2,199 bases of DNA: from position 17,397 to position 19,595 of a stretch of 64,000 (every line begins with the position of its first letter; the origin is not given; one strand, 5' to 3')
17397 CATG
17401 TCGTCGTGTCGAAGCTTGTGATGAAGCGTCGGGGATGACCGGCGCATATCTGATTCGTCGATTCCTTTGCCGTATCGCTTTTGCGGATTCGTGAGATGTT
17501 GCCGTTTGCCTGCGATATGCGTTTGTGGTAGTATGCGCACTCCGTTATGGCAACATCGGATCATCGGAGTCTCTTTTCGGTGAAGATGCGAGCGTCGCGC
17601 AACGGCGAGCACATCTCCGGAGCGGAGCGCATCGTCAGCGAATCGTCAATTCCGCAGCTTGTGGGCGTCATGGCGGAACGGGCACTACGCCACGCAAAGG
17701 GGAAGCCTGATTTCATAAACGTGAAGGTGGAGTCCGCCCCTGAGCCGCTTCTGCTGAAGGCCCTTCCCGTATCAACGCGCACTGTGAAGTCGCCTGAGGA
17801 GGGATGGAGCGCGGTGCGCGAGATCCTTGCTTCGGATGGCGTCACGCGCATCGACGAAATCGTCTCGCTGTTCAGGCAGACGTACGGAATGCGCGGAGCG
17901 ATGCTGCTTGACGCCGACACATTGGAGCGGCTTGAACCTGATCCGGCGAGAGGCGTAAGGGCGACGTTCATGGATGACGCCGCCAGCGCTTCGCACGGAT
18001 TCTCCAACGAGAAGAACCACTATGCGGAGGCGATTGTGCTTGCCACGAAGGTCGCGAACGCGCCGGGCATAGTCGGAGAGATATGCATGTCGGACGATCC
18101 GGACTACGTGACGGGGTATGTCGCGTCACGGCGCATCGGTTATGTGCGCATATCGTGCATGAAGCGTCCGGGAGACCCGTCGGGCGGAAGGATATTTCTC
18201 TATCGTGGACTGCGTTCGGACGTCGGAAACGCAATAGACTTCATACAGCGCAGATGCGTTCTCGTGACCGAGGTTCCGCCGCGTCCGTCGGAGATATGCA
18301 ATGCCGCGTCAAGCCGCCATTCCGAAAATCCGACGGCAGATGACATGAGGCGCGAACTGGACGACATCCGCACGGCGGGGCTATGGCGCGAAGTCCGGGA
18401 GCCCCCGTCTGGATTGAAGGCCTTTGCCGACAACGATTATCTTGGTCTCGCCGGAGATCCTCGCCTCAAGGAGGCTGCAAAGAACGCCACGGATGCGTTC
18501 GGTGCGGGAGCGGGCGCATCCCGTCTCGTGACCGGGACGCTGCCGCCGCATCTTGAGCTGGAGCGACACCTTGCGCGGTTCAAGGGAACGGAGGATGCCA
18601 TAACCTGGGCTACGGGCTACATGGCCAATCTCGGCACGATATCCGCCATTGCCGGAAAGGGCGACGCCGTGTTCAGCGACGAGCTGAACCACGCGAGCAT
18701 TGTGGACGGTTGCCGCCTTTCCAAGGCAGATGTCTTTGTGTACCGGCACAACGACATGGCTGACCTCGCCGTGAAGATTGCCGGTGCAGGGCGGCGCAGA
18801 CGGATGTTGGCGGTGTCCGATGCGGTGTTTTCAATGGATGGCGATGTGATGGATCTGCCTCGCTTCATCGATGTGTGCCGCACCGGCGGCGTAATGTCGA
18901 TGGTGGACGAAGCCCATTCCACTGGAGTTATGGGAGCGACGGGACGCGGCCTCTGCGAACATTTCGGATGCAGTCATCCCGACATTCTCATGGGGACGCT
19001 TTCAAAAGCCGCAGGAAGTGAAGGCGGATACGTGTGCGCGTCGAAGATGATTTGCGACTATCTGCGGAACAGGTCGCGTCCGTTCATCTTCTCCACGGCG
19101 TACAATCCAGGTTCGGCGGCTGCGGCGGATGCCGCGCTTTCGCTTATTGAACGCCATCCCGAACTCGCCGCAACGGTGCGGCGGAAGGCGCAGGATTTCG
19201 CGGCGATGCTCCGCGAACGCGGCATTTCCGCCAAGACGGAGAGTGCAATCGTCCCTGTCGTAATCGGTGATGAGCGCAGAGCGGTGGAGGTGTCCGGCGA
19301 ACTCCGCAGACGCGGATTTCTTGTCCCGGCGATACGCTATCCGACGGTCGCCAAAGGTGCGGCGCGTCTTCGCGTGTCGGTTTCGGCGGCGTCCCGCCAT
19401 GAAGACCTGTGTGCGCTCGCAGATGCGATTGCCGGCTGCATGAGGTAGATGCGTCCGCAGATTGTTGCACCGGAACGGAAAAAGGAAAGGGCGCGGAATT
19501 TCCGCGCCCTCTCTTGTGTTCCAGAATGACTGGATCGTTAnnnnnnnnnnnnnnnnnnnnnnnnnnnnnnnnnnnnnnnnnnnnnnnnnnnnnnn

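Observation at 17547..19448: BioW-BioF fusion protein with near-leaderless start and bidirectional terminator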

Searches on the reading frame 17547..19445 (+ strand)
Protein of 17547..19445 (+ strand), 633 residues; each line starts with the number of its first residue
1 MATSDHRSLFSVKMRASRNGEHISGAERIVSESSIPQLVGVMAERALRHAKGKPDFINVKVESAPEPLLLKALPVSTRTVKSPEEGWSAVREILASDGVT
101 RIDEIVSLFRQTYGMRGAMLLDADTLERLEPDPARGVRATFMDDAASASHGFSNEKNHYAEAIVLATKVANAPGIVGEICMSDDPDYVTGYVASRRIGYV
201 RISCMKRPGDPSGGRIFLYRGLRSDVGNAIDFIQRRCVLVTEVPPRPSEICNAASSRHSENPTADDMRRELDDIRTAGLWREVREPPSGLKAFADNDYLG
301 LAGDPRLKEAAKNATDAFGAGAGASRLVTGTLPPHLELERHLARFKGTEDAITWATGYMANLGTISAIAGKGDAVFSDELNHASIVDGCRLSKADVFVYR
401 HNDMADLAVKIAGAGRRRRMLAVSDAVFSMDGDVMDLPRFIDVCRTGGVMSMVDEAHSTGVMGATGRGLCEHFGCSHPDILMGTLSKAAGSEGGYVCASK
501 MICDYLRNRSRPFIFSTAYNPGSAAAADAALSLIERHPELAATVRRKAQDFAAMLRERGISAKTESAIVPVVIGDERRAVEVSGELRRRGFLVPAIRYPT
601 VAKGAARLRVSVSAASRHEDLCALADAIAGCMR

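Call 3: search_protein_families(library=pfam, proteins=[window:17547-19445:+], max_evalue=0.01)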
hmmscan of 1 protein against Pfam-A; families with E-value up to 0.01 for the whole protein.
window:17547-19445:+ (633 aa): 2 families
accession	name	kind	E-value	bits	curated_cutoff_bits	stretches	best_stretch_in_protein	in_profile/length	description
PF03744.18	BioW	-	9.6e-76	254.9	25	1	10-240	1-239/239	6-carboxyhexanoate--CoA ligase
PF00155.27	Aminotran_1_2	-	3.6e-51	174.9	19.7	1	293-628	6-361/361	Aminotransferase class I and II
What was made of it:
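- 17574..18266 (+): BioW domain (residues 10-240). HISGAE motif at residues 22-27. Pimelate omega-carboxylate triad Tyr187/Tyr199/Arg201, equivalent to BsBioW Tyr199/Tyr211/Arg213. PF03744 full length (call 3).
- Checked: Aminotran_1_2 PF00155 covers residues 293-628 (E 4e-51) (call 3).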

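Call 4: search_protein_families(library=ncbifam, proteins=[window:17547-19445:+], max_evalue=0.01)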
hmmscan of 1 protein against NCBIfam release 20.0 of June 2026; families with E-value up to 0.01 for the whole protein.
window:17547-19445:+ (633 aa): 19 families
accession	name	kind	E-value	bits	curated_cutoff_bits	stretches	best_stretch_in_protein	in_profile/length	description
TIGR00858.1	bioF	equivalog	1.7e-125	418.6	426.45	1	288-628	21-364/365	8-amino-7-oxononanoate synthase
TIGR01825.1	gly_Cac_T_rel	subfamily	1.9e-107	359.3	535.4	1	293-628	38-375/385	BioF/Kbl family PLP-dependent acyltransferase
NF005394.0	PRK06939.1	equivalog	1.5e-106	356.5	460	1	292-626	46-385/397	glycine C-acetyltransferase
NF047600.1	SerpalmtaseCFB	equivalog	7.6e-87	291.5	640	1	292-622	47-379/395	serine palmitoyltransferase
TIGR01822.1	2am3keto_CoA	equivalog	2.6e-86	290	493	1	291-627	41-382/393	glycine C-acetyltransferase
NF047599.1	SerpalmtaseBetaP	equivalog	3.2e-81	273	500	1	295-629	50-387/394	serine palmitoyltransferase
TIGR01821.1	5aminolev_synth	equivalog_domain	3e-77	260.2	338.55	1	290-628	47-390/402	5-aminolevulinate synthase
NF002360.0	PRK01322.1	equivalog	3.7e-72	242.7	226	1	8-241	2-240/243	6-carboxyhexanoate--CoA ligase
NF047603.1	SerpalmtaseAlphaP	equivalog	1.7e-65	221.2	670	1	297-621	54-382/399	serine palmitoyltransferase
TIGR01204.1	bioW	equivalog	4.5e-55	186.6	193.55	1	18-240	2-231/232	6-carboxyhexanoate--CoA ligase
NF005526.0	PRK07179.1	equivalog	1.6e-50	171.9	428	1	292-626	58-390/407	alpha-hydroxyketone-type quorum-sensing autoinducer synthase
NF005697.0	PRK07505.1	subfamily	2e-30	105.7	342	1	292-630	52-397/405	hypothetical protein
NF004608.1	PRK05937.1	equivalog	1.1e-29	103.4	399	1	297-595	11-313/366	8-amino-7-oxononanoate synthase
NF006368.0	PRK08593.1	equivalog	2.6e-05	23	570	1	440-544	235-335/448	aspartate aminotransferase family protein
NF000586.1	PRK00011.1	subfamily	0.00051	18.9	335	1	357-562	87-297/404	serine hydroxymethyltransferase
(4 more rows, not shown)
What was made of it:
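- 17547..19448 (+): bioWF coding sequence, 633 aa plus stop. Bifunctional pimeloyl-CoA synthetase / 8-amino-7-oxononanoate synthase. Pfam and NCBIfam domain hits (calls 3, 4).
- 18330..19430 (+): BioF (AONS) domain (residues 262-628). N-terminal helix at 262-276. PLP residues His382, Ser429, Asp454, His457, Thr484. Schiff-base Lys487 is the codon at 19005-19007. TIGR00858 and PF00155 hits (calls 3, 4).
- On BioW (6-carboxyhexanoate-CoA ligase, PF03744 / NF002360): TIGR01204 scores 186.6, slightly under its cutoff of 193.55 (calls 3, 4).
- Checked: It is the best alpha-oxoamine-synthase model by about 60 bits (call 4).
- Domains: full-length BioW and BioF hits (calls 3, 4). The bioF equivalog score is just under its trusted cutoff (418.6 against 426.45, call 4).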

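Call 11: find_homologous_proteins(query=window:17547-19445:+, max_evalue=1e-10)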
Query window:17547-19445:+ (633 aa): 7859 proteins with E <= 1e-10 among 8000 candidates; the best 120 are listed.
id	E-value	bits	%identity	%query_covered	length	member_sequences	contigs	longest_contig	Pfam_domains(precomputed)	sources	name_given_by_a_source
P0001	0.0e+0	1376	98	100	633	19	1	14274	PF00155.28,PF03744.19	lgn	-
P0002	0.0e+0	1155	84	98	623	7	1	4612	PF00155.28,PF03744.19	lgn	-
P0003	0.0e+0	1077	76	100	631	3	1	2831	PF00155.28,PF03744.19,PF01053.27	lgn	-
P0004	0.0e+0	1069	75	100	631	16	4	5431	PF00155.28,PF03744.19,PF01053.27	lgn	-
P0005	0.0e+0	1067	76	100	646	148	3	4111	PF00155.28,PF00202.28,PF03744.19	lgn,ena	-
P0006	0.0e+0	1054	75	99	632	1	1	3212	PF00155.28,PF03744.19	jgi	-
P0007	0.0e+0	1047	75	99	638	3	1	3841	PF00155.28,PF03744.19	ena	-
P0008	0.0e+0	1047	75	99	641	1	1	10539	PF00155.28,PF03744.19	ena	-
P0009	0.0e+0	1046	75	97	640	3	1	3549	PF00155.28,PF03744.19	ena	-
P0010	0.0e+0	1044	75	99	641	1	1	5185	PF00155.28,PF03744.19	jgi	-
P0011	0.0e+0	1044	75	97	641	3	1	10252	PF00155.28,PF03744.19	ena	-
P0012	0.0e+0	1043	75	97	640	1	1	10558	PF00155.28,PF03744.19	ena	-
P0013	0.0e+0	1041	74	99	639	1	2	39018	PF00155.28,PF03744.19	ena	-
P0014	0.0e+0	1039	76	98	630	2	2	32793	PF00155.28,PF03744.19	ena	-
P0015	0.0e+0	1039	74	98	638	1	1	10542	PF00155.28,PF03744.19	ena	-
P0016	0.0e+0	1038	74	99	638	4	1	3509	PF00155.28,PF03744.19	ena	-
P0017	0.0e+0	1037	74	98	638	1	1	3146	PF00155.28,PF03744.19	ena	-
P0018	0.0e+0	1037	75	98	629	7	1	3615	PF00155.28,PF03744.19,PF01053.27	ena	-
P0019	0.0e+0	1036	75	99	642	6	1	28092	PF00155.28,PF03744.19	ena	-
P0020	0.0e+0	1035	74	99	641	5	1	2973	PF00155.28,PF03744.19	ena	-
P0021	0.0e+0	1034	75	97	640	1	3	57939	PF00155.28,PF03744.19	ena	-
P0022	0.0e+0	1032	73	98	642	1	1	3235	PF00155.28,PF03744.19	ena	-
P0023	0.0e+0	1031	74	99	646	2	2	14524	PF00155.28,PF03744.19,PF01053.27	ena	-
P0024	0.0e+0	1029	73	99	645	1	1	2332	PF00155.28,PF03744.19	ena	-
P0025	0.0e+0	1029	73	99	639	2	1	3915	PF00155.28,PF03744.19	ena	-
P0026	0.0e+0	1028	75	98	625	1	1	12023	PF00155.28,PF00202.28,PF03744.19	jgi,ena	-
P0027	0.0e+0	1028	74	99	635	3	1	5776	PF00155.28,PF03744.19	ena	-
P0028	0.0e+0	1027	75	97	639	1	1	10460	PF00155.28,PF03744.19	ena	-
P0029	0.0e+0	1026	73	98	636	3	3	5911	PF00155.28,PF03744.19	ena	-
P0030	0.0e+0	1026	72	100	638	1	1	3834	PF00155.28,PF03744.19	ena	-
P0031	0.0e+0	1025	74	99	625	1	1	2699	PF00155.28,PF03744.19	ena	-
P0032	0.0e+0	1024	73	99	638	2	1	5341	PF00155.28,PF03744.19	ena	-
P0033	0.0e+0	1023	74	99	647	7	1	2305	PF00155.28,PF03744.19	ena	-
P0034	0.0e+0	1020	73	98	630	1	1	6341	PF00155.28,PF03744.19,PF01053.27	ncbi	-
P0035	0.0e+0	1020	73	98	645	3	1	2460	PF00155.28,PF03744.19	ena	-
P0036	0.0e+0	1020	73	100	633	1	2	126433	PF00155.28,PF00202.28,PF03744.19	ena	-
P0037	0.0e+0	1019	73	99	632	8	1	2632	PF00155.28,PF03744.19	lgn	-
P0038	0.0e+0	1019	73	99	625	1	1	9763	PF00155.28,PF03744.19,PF01053.27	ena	-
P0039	0.0e+0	1016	73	98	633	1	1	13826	PF00155.28,PF03744.19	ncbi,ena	-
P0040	0.0e+0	1016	71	100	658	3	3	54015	PF00155.28,PF03744.19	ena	-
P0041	0.0e+0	1014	73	99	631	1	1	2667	PF00155.28,PF03744.19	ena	-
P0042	0.0e+0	1012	72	99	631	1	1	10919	PF00155.28,PF03744.19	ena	-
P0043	0.0e+0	1010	72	99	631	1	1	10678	PF00155.28,PF03744.19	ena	-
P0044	6.2e-297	1004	72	99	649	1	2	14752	PF00155.28,PF03744.19,PF01053.27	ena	-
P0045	1.3e-296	1003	73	100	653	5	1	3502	PF00155.28,PF03744.19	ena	-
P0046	1.5e-296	1003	72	97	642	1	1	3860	PF00155.28,PF03744.19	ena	-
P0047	1.8e-296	1003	72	97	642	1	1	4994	PF00155.28,PF03744.19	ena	-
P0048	2.4e-296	1002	72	99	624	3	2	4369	PF00155.28,PF03744.19,PF01053.27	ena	-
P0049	4.5e-296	1001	72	97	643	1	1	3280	PF00155.28,PF03744.19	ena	-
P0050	6.2e-296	1001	72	97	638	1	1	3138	PF00155.28,PF03744.19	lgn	-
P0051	6.2e-296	1001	72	97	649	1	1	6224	PF00155.28,PF03744.19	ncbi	-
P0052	3.7e-294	995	72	98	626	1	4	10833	PF00155.28,PF03744.19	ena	-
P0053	9.9e-294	994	73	98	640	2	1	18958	PF00155.28,PF03744.19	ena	-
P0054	1.1e-293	993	72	99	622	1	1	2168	PF00155.28,PF03744.19,PF01053.27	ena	-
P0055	2.5e-293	992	73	98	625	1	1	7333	PF00155.28,PF03744.19,PF01053.27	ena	-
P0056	1.9e-292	989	72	98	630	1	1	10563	PF00155.28,PF03744.19,PF01053.27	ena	-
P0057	9.7e-291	984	71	98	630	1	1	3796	PF00155.28,PF03744.19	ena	-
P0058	3.5e-289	979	74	93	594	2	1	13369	PF00155.28,PF03744.19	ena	-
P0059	3.2e-287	972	71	96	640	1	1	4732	PF00155.28,PF03744.19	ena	-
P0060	4.3e-286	968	71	99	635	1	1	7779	PF00155.28,PF00202.28,PF03744.19,PF01053.27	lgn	-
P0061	4.4e-285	965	71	98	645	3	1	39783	PF00155.28,PF03744.19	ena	-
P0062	3.6e-283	959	70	100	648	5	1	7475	PF00155.28,PF03744.19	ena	-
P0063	1.7e-282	957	71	97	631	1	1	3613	PF00155.28,PF03744.19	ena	-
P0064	1.3e-280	950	70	99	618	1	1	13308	PF00155.28,PF03744.19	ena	-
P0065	4.6e-268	909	65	99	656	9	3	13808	PF00155.28,PF00202.28,PF03744.19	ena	-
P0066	3.7e-266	903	65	100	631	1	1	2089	PF00155.28,PF03744.19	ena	-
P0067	2.8e-265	900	66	98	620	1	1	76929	PF00155.28,PF03744.19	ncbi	-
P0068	2.6e-263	893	66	98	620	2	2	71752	PF00155.28,PF03744.19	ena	-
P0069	3.5e-261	886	71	88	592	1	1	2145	PF00155.28,PF03744.19,PF01053.27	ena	-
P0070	1.0e-243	828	64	94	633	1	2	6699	PF00155.28,PF03744.19,PF01053.27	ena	-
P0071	2.1e-242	824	63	94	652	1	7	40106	PF00155.28,PF03744.19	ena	-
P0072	2.5e-242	824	61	99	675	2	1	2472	PF00155.28,PF03744.19,PF01053.27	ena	-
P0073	5.9e-242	823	63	94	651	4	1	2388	PF00155.28,PF03744.19,PF01053.27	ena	-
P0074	6.0e-242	823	64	94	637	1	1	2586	PF00155.28,PF03744.19,PF01053.27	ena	-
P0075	6.4e-242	823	62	98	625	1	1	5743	PF00155.28,PF03744.19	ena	-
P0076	1.4e-241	821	63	94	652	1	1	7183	PF00155.28,PF03744.19,PF01053.27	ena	-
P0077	2.1e-241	821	63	94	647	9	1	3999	PF00155.28,PF03744.19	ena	-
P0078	2.2e-241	821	62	98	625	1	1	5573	PF00155.28,PF03744.19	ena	-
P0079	2.7e-241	820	62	98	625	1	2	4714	PF00155.28,PF03744.19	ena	-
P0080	3.8e-241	820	62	98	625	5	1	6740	PF00155.28,PF03744.19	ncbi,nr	ncbi:MAG: 6-carboxyhexanoate--CoA ligase [Kiritimatiellae bacterium]|nr:6-carboxyhexanoate--CoA liga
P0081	6.3e-241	819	62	96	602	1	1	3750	PF00155.28,PF00202.28,PF03744.19,PF01053.27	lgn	-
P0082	9.0e-241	819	63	94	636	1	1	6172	PF00155.28,PF03744.19,PF01053.27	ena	-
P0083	1.3e-240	818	62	98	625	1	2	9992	PF00155.28,PF03744.19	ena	-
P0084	2.8e-240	817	62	94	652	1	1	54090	PF00155.28,PF03744.19,PF01053.27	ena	-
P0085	2.9e-240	817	63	94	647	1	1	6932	PF00155.28,PF03744.19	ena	-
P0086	3.8e-240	817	63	94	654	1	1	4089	PF00155.28,PF03744.19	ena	-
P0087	5.1e-240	816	62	97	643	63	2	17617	PF00155.28,PF03744.19,PF01053.27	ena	-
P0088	6.8e-240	816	62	94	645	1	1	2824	PF00155.28,PF03744.19,PF01053.27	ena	-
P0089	7.9e-240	816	62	94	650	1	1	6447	PF00155.28,PF03744.19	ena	-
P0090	1.1e-239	815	61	98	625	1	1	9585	PF00155.28,PF03744.19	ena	-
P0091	1.1e-239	815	64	94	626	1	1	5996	PF00155.28,PF03744.19,PF01053.27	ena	-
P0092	1.5e-239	815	61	98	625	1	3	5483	PF00155.28,PF03744.19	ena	-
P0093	1.5e-239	815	64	94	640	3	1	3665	PF00155.28,PF03744.19,PF01053.27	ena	-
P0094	1.5e-239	815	62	99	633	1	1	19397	PF00155.28,PF03744.19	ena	-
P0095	1.7e-239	815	62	99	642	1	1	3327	PF00155.28,PF03744.19,PF01053.27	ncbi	-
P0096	2.0e-239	814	62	94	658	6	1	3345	PF00155.28,PF03744.19,PF01053.27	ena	-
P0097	2.1e-239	814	61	98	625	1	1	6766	PF00155.28,PF03744.19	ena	-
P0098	2.5e-239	814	62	94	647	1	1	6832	PF00155.28,PF00202.28,PF03744.19,PF01053.27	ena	-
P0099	2.7e-239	814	63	94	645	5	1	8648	PF00155.28,PF03744.19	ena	-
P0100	3.5e-239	813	61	99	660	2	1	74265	PF00155.28,PF03744.19,PF01053.27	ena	-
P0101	7.1e-239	812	62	94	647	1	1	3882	PF00155.28,PF00202.28,PF03744.19,PF01053.27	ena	-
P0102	1.1e-238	812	63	94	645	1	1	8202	PF00155.28,PF03744.19,PF01053.27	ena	-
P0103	1.8e-238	811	61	99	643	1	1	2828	PF00155.28,PF03744.19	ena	-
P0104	1.9e-238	811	62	97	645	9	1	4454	PF00155.28,PF00202.28,PF03744.19,PF01053.27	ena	-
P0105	3.5e-238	810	62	94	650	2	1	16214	PF00155.28,PF03744.19,PF01053.27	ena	-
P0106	4.0e-238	810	63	97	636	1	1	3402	PF00155.28,PF00202.28,PF03744.19,PF01053.27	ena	-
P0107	5.6e-238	809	63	94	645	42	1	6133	PF00155.28,PF03744.19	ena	-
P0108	9.7e-238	809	63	97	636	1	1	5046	PF00155.28,PF00202.28,PF03744.19,PF01053.27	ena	-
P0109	2.2e-237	808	61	98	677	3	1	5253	PF00155.28,PF03744.19,PF01053.27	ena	-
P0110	3.5e-237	807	63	94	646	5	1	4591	PF00155.28,PF03744.19,PF01053.27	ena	-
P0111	3.5e-237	807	62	97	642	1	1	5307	PF00155.28,PF00202.28,PF03744.19,PF01053.27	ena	-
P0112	3.8e-237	807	61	98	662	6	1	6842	PF00155.28,PF03744.19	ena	-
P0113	4.0e-237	807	62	94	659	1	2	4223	PF00155.28,PF03744.19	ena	-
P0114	4.1e-237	807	63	97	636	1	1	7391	PF00155.28,PF00202.28,PF03744.19,PF01053.27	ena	-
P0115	4.9e-237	806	62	98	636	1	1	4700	PF00155.28,PF00202.28,PF03744.19,PF01053.27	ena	-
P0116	5.3e-237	806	62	97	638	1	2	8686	PF00155.28,PF00202.28,PF03744.19,PF01053.27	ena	-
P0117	5.6e-237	806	61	94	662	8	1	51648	PF00155.28,PF03744.19,PF01053.27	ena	-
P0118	5.8e-237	806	59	99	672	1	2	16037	PF00155.28,PF03744.19,PF01053.27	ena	-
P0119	1.5e-236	805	63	97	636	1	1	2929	PF00155.28,PF00202.28,PF03744.19,PF01053.27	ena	-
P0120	1.6e-236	805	61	98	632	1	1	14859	PF00155.28,PF03744.19,PF01053.27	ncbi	-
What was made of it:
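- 17547..19448 (+): All 120 best homologues share the architecture (call 11).
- The fusion is real: 120 of 120 best homologues are 590-680 aa with both domains (call 11). All 120 best homologues, from independent assemblies, are fused (call 11).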
